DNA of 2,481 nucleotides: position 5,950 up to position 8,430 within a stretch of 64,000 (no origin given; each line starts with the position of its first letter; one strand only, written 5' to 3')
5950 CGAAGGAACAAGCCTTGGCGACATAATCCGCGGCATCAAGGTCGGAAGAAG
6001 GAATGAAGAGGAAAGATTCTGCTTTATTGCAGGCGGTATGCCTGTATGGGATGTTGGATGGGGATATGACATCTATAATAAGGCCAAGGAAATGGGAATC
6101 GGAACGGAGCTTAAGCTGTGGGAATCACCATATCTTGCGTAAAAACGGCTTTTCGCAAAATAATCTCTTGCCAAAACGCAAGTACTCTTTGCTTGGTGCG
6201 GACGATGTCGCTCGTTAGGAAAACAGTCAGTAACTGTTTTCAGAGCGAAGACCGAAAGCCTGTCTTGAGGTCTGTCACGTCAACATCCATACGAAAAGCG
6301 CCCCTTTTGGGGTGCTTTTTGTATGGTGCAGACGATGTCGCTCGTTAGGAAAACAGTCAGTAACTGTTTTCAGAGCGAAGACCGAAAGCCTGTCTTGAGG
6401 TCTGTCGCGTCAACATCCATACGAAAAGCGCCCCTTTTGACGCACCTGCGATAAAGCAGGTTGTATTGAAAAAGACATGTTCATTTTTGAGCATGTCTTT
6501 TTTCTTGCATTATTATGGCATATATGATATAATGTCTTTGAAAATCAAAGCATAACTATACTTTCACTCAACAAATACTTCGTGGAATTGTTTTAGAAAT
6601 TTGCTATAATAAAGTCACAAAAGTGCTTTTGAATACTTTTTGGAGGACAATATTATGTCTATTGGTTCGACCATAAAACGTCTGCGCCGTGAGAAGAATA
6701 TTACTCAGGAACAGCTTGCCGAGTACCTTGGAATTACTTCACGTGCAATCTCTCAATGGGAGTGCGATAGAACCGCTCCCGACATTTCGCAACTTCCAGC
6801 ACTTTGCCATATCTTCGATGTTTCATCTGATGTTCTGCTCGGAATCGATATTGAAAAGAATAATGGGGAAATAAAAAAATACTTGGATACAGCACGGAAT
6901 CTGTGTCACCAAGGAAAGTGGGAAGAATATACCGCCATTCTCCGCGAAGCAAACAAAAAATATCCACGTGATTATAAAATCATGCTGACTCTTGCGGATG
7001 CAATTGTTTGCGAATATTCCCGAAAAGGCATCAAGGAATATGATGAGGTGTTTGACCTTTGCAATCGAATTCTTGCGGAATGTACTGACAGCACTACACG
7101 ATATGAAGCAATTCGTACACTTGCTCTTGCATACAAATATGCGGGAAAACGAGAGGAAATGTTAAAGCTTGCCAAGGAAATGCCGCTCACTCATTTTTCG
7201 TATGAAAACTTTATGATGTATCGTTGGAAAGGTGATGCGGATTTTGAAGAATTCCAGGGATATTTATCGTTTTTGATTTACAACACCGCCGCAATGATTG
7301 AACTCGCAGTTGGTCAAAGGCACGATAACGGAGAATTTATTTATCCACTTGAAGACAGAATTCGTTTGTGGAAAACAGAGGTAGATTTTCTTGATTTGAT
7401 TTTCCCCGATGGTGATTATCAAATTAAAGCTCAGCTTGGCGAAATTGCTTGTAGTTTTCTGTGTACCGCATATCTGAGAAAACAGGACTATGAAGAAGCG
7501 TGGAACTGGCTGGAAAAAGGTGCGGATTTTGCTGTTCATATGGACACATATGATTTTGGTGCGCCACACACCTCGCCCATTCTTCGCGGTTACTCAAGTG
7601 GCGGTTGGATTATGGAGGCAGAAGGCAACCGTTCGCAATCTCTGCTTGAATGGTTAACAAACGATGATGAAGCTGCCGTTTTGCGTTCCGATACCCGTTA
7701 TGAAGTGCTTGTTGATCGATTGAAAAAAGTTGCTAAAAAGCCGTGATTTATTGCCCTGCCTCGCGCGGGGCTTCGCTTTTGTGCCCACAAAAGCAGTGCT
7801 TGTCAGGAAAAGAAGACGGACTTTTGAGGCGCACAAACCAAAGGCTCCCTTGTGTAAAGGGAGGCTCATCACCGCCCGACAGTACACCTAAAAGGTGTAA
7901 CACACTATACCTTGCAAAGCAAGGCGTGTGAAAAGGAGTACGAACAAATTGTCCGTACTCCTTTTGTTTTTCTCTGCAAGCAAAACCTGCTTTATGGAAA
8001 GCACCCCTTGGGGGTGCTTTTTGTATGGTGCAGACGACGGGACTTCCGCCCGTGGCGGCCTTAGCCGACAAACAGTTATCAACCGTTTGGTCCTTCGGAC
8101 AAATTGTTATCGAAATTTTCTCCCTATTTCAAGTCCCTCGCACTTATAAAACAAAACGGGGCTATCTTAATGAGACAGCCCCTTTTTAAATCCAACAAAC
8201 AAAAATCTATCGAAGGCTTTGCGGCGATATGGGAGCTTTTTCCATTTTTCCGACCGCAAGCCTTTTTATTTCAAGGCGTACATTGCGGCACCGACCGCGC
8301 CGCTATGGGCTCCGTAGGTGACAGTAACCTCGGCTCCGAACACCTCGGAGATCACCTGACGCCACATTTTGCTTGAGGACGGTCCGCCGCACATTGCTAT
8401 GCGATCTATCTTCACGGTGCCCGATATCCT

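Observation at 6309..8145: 27-nt perfect direct repeat and a diverged, partly tRNA-like third copy bracket the XRE-TPR regulator gene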

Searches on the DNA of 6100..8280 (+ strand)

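Call 7: search_rna_families(source=window, start=6100, end=8280, threshold=evalue, max_evalue=10, show_alignments=4)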
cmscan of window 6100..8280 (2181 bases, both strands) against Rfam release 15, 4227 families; matches with E-value up to 10: 25.
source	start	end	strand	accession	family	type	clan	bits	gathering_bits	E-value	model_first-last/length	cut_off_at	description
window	7896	8044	-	RF02859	Arrc11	Gene; sRNA;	-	25.6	52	0.19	1-175/175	no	Actinobacillus sRNA 11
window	6596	6657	+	RF03091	Clostridium-PBP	Gene; sRNA;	-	23.9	94.4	3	1-73/73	no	Clostridium-PBP RNA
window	6247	6324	+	RF01859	Phe_leader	Cis-reg; leader;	-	23.8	55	0.48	1-125/125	no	Phenylalanine leader peptide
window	6548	6655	+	RF00438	SNORA33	Gene; snRNA; snoRNA; HACA-box;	-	23.4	74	0.86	1-130/130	no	Small nucleolar RNA SNORA33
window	7930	7970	+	RF04343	Plastid-psbA-2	Cis-reg;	CL00153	22.5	55.8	0.33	1-60/60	no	Plastid-psbA-2 3UTR RNA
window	6467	6578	-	RF02449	ncr1015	Gene; sRNA;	-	21.9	60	4.7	1-121/121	no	Bacillus sRNA ncr1015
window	6444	6566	+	RF01828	SprD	Gene; sRNA;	-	21.5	100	0.12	1-142/142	no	Small pathogenicity island RNA D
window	6287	6326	+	RF04197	mir-9457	Gene; miRNA;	-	21.2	90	0.56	16-54/68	no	mir-9457 microRNA precursor family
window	8144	8244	-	RF00558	L20_leader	Cis-reg; leader;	-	21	58.7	0.43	1-127/127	no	Ribosomal protein L20 leader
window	6227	6327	+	RF02898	AaHKsRNA20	Gene; sRNA;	-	20.8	43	4.3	1-77/77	no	Aggregatibacter sRNA 20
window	6229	6322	+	RF00106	RNAI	Gene; antisense;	-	20.1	47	0.91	1-102/102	no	RNAI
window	8147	8193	-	RF03880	mir-1684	Gene; miRNA;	-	19.5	60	1.4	1-87/87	no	mir-1684 microRNA precursor family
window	7993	8025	+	RF04197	mir-9457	Gene; miRNA;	-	19.2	90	2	19-51/68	no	mir-9457 microRNA precursor family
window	7929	7967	-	RF00898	mir-242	Gene; miRNA;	-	18.9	54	1.9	1-77/77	no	mir-242 microRNA precursor family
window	6278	6335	-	RF04197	mir-9457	Gene; miRNA;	-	17.9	90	4.3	1-68/68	no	mir-9457 microRNA precursor family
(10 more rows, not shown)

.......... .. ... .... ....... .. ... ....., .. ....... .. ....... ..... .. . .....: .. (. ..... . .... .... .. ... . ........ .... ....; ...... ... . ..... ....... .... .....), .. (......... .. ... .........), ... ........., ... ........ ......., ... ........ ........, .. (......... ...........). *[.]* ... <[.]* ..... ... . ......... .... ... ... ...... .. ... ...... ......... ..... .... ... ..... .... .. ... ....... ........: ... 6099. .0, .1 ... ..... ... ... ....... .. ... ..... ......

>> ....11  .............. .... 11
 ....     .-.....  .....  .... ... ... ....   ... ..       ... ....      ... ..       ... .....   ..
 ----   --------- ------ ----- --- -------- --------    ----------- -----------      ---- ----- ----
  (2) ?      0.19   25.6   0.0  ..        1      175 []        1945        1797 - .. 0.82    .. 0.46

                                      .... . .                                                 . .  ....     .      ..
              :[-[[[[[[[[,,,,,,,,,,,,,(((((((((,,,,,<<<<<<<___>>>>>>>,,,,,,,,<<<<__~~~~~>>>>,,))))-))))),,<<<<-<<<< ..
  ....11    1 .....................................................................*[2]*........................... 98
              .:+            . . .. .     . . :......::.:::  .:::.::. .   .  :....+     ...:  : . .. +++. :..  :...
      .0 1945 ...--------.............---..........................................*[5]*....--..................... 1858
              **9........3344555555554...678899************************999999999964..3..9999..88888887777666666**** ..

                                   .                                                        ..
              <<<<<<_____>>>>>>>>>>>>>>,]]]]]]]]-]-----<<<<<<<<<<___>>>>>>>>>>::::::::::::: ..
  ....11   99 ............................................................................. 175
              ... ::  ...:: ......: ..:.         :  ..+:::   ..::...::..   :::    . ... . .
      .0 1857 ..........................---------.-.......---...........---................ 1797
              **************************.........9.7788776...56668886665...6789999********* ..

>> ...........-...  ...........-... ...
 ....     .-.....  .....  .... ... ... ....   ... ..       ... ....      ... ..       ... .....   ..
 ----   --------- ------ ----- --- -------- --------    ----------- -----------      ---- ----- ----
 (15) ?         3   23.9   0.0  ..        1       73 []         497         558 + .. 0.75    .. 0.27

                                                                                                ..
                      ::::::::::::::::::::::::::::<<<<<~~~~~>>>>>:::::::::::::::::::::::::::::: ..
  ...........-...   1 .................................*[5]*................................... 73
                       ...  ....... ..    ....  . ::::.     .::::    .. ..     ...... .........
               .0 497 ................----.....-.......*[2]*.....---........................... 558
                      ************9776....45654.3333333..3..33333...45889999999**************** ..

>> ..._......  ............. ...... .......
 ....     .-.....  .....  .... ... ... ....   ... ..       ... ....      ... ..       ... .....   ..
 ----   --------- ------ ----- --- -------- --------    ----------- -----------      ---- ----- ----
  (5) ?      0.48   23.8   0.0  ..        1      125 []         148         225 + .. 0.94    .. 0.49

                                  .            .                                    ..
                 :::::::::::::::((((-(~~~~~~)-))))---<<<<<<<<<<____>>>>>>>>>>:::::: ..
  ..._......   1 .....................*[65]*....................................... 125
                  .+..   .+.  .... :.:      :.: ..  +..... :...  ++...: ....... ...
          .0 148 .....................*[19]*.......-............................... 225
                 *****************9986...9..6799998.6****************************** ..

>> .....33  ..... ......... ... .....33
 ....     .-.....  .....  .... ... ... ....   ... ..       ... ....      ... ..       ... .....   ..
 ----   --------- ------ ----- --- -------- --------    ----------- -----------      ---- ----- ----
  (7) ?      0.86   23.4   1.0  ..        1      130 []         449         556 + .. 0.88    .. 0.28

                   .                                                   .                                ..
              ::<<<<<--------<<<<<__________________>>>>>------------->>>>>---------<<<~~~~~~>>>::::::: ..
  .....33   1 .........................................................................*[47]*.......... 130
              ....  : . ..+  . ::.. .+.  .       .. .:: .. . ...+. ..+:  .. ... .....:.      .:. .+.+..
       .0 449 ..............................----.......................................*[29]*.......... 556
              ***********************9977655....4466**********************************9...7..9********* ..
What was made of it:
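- Tried and rejected: The best Rfam hits were chance-level, E = 0.1-5 and far below gathering scores (call 7).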
